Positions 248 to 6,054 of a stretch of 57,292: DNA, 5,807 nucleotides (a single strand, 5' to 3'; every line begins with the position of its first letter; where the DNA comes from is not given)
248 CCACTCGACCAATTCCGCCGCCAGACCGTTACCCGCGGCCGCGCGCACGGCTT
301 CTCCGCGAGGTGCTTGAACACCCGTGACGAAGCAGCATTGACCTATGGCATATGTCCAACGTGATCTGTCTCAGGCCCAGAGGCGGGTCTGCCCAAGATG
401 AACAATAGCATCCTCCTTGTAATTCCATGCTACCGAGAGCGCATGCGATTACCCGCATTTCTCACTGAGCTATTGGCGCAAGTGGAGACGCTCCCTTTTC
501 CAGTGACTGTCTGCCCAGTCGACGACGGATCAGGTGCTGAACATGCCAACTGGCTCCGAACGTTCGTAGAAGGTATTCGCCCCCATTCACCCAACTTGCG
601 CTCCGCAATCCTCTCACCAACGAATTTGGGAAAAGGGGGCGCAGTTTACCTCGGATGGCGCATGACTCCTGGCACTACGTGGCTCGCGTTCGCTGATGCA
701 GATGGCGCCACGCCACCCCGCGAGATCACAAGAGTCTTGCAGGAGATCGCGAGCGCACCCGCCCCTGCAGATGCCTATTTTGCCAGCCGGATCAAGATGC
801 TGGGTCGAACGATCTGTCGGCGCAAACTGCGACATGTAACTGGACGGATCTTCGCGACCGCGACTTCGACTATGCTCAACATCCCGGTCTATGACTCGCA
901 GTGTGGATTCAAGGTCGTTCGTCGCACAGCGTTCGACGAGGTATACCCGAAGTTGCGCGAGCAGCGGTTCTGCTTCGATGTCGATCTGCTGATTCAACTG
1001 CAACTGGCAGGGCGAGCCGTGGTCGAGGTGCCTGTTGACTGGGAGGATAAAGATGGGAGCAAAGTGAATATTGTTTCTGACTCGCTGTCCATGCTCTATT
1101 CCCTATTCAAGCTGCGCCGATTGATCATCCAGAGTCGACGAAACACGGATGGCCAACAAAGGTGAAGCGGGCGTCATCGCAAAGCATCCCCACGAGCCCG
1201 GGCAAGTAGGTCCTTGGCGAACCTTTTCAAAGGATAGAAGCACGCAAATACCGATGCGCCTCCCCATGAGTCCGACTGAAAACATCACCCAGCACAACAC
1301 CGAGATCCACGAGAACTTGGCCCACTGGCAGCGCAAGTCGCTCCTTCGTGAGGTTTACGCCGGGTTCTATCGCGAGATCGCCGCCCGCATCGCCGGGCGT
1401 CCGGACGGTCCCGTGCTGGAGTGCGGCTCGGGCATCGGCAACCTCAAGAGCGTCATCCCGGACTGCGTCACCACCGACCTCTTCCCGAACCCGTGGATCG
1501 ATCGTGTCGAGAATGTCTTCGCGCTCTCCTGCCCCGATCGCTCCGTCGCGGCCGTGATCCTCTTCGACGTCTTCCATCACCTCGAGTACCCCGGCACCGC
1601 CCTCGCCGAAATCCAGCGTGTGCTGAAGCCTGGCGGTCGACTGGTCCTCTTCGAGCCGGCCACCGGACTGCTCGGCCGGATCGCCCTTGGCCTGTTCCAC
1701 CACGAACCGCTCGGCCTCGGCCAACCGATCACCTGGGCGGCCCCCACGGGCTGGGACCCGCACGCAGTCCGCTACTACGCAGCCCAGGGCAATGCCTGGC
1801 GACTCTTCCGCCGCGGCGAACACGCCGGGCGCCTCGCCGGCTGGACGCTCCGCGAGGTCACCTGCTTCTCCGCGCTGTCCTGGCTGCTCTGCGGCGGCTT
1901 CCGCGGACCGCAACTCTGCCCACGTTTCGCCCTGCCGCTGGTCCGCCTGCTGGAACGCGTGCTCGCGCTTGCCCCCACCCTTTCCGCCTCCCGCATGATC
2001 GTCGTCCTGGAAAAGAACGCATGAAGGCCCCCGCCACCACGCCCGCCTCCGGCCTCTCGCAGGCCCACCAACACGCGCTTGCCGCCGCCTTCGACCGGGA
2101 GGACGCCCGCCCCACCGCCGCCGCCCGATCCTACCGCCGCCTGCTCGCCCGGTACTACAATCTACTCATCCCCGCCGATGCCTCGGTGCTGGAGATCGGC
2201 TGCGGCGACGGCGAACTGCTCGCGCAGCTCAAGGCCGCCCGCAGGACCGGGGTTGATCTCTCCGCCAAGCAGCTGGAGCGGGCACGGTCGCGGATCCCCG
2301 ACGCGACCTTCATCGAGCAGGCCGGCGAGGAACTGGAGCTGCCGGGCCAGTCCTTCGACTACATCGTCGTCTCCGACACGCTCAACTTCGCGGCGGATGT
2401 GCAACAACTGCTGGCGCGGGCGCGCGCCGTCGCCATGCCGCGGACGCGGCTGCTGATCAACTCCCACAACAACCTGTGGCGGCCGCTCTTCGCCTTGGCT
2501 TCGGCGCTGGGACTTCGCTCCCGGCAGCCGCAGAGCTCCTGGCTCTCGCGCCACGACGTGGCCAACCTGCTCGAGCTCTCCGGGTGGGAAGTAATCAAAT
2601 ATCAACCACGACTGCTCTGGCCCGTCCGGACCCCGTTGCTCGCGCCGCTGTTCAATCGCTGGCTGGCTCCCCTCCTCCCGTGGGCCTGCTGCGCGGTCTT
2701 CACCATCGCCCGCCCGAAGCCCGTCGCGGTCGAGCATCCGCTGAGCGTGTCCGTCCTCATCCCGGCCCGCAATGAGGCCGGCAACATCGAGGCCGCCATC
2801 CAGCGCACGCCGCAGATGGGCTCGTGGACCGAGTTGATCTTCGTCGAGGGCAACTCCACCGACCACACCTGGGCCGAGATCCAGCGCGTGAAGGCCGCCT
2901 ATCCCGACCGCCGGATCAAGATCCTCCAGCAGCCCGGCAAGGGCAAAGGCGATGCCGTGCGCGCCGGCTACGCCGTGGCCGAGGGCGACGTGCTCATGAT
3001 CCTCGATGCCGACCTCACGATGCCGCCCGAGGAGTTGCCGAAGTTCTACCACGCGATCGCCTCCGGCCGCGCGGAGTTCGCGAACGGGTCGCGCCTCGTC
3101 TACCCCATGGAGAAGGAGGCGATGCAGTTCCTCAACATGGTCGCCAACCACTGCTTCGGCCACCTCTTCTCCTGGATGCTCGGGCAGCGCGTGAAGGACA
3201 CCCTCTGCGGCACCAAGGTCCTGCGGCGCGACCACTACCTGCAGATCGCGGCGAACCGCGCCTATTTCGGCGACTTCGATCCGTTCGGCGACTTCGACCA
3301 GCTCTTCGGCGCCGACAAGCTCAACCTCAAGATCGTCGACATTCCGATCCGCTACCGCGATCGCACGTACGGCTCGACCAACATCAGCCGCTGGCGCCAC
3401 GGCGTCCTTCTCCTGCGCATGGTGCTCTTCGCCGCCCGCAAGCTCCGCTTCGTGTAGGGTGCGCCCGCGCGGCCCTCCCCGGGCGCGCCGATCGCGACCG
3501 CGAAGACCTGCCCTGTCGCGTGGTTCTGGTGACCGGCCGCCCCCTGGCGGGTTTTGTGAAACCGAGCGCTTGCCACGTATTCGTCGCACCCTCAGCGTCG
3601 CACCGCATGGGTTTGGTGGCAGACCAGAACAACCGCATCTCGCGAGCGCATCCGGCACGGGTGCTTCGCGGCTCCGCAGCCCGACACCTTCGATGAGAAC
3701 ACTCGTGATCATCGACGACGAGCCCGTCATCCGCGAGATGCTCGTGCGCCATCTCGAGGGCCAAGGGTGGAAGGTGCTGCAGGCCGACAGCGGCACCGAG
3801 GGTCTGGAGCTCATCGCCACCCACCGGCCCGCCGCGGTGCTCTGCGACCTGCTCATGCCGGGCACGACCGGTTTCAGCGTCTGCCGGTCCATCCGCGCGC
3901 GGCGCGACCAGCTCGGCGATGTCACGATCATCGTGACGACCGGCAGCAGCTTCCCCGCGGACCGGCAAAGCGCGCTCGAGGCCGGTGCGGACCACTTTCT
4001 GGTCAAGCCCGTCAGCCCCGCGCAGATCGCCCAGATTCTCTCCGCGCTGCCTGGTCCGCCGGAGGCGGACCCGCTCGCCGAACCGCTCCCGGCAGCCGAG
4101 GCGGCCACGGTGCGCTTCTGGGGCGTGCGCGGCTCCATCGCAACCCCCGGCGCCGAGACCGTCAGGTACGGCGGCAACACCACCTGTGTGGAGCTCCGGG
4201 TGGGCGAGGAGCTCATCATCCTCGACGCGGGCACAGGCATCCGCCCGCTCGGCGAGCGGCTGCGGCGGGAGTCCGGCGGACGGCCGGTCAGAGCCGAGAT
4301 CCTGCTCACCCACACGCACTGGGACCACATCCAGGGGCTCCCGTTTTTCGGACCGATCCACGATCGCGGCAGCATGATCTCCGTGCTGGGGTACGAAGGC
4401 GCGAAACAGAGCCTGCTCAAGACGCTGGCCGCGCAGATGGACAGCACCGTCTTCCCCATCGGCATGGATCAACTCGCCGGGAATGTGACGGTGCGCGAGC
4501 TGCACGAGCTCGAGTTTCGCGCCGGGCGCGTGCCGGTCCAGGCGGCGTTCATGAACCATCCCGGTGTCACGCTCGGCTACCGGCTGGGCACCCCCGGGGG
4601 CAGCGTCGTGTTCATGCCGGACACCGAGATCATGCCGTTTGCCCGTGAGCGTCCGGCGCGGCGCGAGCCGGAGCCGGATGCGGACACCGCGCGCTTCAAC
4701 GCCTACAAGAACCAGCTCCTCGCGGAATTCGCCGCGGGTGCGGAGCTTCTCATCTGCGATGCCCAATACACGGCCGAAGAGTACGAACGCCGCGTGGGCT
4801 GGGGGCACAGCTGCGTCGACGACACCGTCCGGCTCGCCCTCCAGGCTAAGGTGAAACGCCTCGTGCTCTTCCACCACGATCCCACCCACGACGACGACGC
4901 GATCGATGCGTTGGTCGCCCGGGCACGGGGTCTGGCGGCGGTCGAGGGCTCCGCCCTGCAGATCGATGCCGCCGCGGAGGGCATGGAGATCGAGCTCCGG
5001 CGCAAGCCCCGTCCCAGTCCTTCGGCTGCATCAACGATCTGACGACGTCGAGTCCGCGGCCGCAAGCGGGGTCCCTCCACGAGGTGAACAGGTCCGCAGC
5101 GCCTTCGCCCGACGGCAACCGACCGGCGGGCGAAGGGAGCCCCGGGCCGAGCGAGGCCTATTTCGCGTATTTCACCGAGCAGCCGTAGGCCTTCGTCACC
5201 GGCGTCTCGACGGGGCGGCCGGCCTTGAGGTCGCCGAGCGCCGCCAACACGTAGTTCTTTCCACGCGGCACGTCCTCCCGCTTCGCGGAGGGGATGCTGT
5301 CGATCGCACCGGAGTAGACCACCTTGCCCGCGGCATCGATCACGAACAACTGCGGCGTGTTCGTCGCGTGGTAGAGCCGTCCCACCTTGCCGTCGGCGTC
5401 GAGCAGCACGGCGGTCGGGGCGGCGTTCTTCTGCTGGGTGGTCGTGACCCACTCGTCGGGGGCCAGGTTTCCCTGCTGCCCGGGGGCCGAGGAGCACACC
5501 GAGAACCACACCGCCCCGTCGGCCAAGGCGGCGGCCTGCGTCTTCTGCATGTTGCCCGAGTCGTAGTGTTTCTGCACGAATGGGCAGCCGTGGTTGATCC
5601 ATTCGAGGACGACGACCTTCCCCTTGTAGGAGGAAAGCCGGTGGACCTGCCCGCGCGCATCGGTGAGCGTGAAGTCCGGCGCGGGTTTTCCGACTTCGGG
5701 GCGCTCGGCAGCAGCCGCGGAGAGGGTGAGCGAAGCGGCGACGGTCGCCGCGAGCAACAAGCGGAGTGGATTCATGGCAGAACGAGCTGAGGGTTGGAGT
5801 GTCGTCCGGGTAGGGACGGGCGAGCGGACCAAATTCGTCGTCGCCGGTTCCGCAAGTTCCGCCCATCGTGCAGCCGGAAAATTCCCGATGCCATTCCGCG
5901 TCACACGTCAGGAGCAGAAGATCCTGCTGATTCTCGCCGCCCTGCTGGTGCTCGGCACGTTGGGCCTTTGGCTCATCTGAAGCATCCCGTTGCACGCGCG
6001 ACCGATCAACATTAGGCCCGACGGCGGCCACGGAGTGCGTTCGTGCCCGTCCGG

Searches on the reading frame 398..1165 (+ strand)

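Call 6: search_protein_families(library=pfam, proteins=[window:398-1165:+], max_evalue=0.001)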
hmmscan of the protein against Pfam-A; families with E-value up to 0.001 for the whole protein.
window:398-1165:+ (255 aa): 1 family
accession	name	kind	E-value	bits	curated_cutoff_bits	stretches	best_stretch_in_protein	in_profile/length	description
PF00535.33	Glycos_transf_2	-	1.8e-14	54.5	23.3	1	7-182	2-167/168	Glycosyl transferase family 2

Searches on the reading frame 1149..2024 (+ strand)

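Call 6: search_protein_families(library=pfam, proteins=[window:1149-2024:+], max_evalue=0.001)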
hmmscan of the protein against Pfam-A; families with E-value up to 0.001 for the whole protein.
window:1149-2024:+ (291 aa): 6 families
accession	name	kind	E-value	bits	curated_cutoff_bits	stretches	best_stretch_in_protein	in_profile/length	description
PF08241.18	Methyltransf_11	-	1.6e-10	41.9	21.2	1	119-167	47-95/95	Methyltransferase domain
PF13489.12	Methyltransf_23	-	9.7e-10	38.9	27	1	72-174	7-123/164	Methyltransferase domain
PF13649.12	Methyltransf_25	-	1.5e-05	26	27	1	121-163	53-97/97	Methyltransferase domain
PF08242.18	Methyltransf_12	-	2.9e-05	25.2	30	1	132-165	65-98/98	Methyltransferase domain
PF20922.3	Anamorsin_N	-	0.00068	19.8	27.1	1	137-172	55-92/163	Anamorsin, N-terminal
PF13847.12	Methyltransf_31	-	0.00082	19.5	27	0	121-170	61-112/145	Methyltransferase domain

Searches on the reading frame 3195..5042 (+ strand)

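Call 6: search_protein_families(library=pfam, proteins=[window:3195-5042:+], max_evalue=0.001)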
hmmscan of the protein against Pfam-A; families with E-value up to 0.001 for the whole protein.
window:3195-5042:+ (615 aa): 3 families
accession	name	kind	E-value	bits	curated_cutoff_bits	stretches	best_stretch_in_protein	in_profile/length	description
PF00072.30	Response_reg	-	3.5e-24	85.5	30.2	1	171-282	2-110/111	Response regulator receiver domain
PF12706.13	Lactamase_B_2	-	1.3e-17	64.5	27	1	341-561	3-200/200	Beta-lactamase superfamily domain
PF00753.33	Lactamase_B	-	2.8e-07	31.1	22.7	1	326-480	3-153/196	Metallo-beta-lactamase superfamily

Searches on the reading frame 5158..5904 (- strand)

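Call 6: search_protein_families(library=pfam, proteins=[window:5158-5904:-], max_evalue=0.001)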
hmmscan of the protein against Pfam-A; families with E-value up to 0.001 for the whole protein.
window:5158-5904:- (248 aa): 2 families
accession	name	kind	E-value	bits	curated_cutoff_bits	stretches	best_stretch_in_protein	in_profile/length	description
PF00578.27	AhpC-TSA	-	3.9e-15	56.3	26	1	71-197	1-123/124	AhpC/TSA family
PF08534.16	Redoxin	-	9e-13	48.7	26.6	1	71-205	2-138/148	Redoxin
